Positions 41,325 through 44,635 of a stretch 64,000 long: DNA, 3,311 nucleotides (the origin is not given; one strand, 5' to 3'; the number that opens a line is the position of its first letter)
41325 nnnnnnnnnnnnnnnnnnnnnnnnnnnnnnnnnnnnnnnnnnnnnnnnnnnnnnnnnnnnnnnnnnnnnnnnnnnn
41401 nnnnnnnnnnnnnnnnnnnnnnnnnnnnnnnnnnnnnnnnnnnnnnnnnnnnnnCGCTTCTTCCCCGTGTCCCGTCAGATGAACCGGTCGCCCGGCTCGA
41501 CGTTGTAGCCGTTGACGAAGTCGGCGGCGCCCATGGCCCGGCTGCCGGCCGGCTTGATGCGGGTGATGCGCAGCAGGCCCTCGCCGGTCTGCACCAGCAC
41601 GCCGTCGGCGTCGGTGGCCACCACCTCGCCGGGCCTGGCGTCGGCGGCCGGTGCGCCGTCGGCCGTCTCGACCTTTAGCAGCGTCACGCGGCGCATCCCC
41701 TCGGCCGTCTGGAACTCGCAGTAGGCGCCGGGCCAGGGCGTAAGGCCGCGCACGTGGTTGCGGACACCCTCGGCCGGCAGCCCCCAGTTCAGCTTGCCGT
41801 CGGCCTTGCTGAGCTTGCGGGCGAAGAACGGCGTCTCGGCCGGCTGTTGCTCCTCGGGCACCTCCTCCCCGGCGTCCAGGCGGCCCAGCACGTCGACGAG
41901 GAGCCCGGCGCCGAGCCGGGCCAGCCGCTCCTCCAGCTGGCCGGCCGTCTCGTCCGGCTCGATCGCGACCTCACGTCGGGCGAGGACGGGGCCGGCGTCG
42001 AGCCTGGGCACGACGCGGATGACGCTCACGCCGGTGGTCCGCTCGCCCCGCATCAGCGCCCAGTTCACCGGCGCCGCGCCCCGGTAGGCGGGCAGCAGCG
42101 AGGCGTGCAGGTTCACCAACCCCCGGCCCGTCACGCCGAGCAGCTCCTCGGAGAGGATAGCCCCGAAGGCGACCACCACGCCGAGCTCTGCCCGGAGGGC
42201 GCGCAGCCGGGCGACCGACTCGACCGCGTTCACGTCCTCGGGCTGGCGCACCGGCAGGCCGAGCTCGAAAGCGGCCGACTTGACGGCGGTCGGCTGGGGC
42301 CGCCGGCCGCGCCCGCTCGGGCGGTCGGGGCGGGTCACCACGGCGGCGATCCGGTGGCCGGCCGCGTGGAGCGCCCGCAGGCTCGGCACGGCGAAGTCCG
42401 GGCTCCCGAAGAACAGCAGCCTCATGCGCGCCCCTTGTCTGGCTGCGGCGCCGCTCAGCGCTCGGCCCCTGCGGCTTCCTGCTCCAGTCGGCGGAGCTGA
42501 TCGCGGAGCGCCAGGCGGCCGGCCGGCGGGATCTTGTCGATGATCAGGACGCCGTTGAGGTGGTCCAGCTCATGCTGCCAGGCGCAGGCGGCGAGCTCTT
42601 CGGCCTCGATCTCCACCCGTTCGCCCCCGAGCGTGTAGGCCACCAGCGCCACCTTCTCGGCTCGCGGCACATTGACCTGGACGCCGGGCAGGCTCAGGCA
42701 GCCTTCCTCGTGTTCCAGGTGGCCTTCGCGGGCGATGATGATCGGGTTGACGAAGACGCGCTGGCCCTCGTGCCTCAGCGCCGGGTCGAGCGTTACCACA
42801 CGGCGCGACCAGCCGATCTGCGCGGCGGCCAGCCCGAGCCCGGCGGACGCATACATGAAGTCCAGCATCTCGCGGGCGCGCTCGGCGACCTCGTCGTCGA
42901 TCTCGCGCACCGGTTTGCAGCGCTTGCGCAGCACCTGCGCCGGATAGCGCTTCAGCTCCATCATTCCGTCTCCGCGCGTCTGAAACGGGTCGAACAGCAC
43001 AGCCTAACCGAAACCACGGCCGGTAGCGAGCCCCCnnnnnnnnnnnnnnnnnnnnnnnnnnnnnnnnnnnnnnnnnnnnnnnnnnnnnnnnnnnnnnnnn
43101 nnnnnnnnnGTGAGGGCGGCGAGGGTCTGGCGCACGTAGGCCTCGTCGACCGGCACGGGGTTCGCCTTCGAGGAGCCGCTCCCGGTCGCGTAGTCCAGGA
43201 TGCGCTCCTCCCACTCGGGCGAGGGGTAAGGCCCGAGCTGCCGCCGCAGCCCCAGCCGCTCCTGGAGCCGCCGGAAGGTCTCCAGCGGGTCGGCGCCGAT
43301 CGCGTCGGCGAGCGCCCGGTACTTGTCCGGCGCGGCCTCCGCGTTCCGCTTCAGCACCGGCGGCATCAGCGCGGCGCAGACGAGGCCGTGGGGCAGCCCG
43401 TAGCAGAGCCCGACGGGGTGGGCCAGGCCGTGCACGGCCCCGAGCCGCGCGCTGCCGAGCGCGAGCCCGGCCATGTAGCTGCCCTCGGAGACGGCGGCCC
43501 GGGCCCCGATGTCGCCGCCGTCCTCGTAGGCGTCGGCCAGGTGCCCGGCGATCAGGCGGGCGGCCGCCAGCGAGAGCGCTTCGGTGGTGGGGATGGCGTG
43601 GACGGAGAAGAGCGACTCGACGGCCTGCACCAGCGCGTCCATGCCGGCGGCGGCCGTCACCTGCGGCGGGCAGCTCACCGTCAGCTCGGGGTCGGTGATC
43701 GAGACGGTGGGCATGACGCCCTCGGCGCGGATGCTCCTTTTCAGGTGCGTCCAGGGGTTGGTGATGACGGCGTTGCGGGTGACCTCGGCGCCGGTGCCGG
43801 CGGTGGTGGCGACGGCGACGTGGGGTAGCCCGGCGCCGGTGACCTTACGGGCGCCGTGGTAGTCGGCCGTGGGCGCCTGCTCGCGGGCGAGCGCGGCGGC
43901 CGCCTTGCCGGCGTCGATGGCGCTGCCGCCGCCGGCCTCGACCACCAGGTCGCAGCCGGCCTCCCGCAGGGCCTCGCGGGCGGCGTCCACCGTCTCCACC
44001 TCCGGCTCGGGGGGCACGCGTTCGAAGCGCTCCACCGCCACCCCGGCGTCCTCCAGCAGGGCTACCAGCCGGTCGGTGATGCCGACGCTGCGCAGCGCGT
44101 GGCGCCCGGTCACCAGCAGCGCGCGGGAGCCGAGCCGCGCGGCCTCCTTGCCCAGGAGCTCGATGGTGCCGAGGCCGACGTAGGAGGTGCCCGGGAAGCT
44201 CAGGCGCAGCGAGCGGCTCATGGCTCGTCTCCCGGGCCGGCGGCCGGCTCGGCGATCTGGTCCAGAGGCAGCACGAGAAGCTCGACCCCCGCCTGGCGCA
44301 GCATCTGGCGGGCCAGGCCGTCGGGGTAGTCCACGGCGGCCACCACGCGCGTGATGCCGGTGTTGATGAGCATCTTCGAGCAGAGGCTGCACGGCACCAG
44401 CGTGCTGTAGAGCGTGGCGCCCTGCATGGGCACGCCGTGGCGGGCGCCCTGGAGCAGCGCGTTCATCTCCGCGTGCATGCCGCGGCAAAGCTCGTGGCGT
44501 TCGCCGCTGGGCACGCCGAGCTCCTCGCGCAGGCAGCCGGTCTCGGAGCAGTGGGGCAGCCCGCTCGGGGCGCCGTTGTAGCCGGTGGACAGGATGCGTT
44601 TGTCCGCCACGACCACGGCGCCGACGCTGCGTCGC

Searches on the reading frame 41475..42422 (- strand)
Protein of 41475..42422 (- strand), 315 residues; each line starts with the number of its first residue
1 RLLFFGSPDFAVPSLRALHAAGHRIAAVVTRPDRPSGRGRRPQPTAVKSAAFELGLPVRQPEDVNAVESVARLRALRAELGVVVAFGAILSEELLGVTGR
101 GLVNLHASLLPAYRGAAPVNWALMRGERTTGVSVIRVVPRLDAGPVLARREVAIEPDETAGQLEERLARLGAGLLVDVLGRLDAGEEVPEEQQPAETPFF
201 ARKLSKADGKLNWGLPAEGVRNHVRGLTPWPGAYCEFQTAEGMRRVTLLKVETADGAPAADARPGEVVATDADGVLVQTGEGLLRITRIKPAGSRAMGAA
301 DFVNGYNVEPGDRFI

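Call 17: find_related_loci(query=window:41475-42422:-, collection=genome_contigs, flank=10000)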
Query window:41475-42422:- (315 aa) in genome_contigs; peptide patterns used: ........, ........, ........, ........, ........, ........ (x = any residue, [..] = any of these).
369 stretches matched a pattern; 205 encode a relative of the query (tblastn E <= 1e-3); the best 80 are kept; 80 distinct loci.
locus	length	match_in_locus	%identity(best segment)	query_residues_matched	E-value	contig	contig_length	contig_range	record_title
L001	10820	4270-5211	63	1-314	5e-118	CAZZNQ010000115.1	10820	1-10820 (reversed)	MAG TPA_asm: uncultured candidatus Brocadiaceae bacterium isolate SRP141376_co2_394 genome assembly, contig: NODE_11585_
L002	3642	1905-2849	61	1-315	4e-115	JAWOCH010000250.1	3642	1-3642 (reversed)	MAG: Candidatus Brocadiia bacterium isolate BLK5-1.bin.168 k191_1361246, whole genome shotgun sequence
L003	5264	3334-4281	59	1-315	5e-113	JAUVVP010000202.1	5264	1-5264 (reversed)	MAG: Planctomycetota bacterium isolate CSMAG_1167 CSMAG_1167_k127_3267902_length_5264_cov_10.0000, whole genome shotgun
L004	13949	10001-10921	45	2-314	1e-79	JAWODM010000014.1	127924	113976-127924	MAG: Candidatus Krumholzibacteriales bacterium isolate BLK5-2.bin.162 k191_2296621, whole genome shotgun sequence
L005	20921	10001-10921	45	2-314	2e-78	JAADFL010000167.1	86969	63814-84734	MAG: Deltaproteobacteria bacterium isolate M_MaxBin.025 contig-127_564, whole genome shotgun sequence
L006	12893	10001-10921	45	1-314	1e-75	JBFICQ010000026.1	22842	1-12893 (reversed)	MAG: Polyangiales bacterium isolate Mix_sand11.2021.09.D.13 k141_2197130_length_22842_cov_13.9630, whole genome shotgun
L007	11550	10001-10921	45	1-314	3e-75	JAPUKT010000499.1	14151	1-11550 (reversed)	MAG: Deltaproteobacteria bacterium isolate KW1-S15_267 KW1-S15_267_cg499, whole genome shotgun sequence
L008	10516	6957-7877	43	2-314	3e-75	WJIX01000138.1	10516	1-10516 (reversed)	MAG: bacterium isolate Bin_043 k141_2220759, whole genome shotgun sequence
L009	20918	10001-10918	43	1-312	5e-75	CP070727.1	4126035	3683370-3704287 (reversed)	MAG: bacterium isolate bin44 chromosome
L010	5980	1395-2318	48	1-314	6e-74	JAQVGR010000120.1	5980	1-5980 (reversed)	MAG: Candidatus Krumholzibacteriia bacterium isolate STE_187 NODE_38666_length_5980_cov_2.069024_Sandtown_E, whole genom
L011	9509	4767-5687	43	1-314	2e-73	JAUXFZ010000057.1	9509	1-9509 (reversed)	MAG: Myxococcales bacterium isolate CSMAG_2916 CSMAG_2916_k117_5226356_length_9509_cov_72.0000, whole genome shotgun seq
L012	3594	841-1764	46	1-314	3e-73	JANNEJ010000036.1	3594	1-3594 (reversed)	MAG: Acidobacteriota bacterium isolate OTE_75_metabat_399 OTE_75_k141_4463909, whole genome shotgun sequence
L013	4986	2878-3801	43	1-314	6e-73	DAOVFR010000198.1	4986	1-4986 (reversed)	MAG TPA_asm: Candidatus Krumholzibacteriota bacterium isolate CSMAG_1114 CSMAG_1114_k141_4702937_length_4986_cov_8.0000,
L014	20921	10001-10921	43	1-314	7e-73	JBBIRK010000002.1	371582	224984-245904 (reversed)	MAG: Candidatus Zixiibacteriota bacterium isolate STS170223_bin_348 NODE_12_length_371582_cov_14.652591, whole genome sh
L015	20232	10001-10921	44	1-314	6e-73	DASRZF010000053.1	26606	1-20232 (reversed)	MAG TPA_asm: Polyangiales bacterium isolate SMAG_U14152 k141_38260, whole genome shotgun sequence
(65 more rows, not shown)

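Call 43: search_protein_families(library=pfam, proteins=[window:41475-42422:-], max_evalue=0.00001)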
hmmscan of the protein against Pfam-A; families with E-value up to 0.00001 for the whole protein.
window:41475-42422:- (315 aa): 2 families
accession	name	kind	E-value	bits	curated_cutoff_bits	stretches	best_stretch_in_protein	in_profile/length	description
PF00551.24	Formyl_trans_N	-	1.6e-35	122.9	26.1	1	3-179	4-181/181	Formyl transferase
PF02911.23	Formyl_trans_C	-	4e-25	88.3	21.1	1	203-307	1-100/100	Formyl transferase, C-terminal domain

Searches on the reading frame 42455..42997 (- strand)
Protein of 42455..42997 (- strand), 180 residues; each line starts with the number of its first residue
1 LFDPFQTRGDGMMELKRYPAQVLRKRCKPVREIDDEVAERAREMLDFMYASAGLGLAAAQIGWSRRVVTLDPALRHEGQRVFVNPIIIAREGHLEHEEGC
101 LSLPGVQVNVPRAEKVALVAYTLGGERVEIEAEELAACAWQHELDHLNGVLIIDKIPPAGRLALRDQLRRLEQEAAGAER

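Call 43: search_protein_families(library=pfam, proteins=[window:42455-42997:-], max_evalue=0.00001)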
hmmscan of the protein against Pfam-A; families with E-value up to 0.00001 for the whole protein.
window:42455-42997:- (180 aa): 1 family
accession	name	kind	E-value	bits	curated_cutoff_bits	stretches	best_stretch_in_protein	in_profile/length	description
PF01327.26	Pep_deformylase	-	3.2e-43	147.4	22.8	1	13-158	2-152/156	Polypeptide deformylase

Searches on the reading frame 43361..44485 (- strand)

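Call 43: search_protein_families(library=pfam, proteins=[window:43361-44485:-], max_evalue=0.00001)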
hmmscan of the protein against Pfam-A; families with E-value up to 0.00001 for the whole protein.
window:43361-44485:- (375 aa): 3 families
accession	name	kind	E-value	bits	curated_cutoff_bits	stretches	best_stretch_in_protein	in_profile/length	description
PF00465.25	Fe-ADH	-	4.2e-46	157.1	31.3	1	98-266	1-168/168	Iron-containing alcohol dehydrogenase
PF25137.1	ADH_Fe_C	-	1.2e-25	90.8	27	1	277-375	1-99/194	Fe-containing alcohol dehydrogenase family, C-terminal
PF13685.12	Fe-ADH_2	-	6e-09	36.5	28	1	110-201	13-98/149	Iron-containing alcohol dehydrogenase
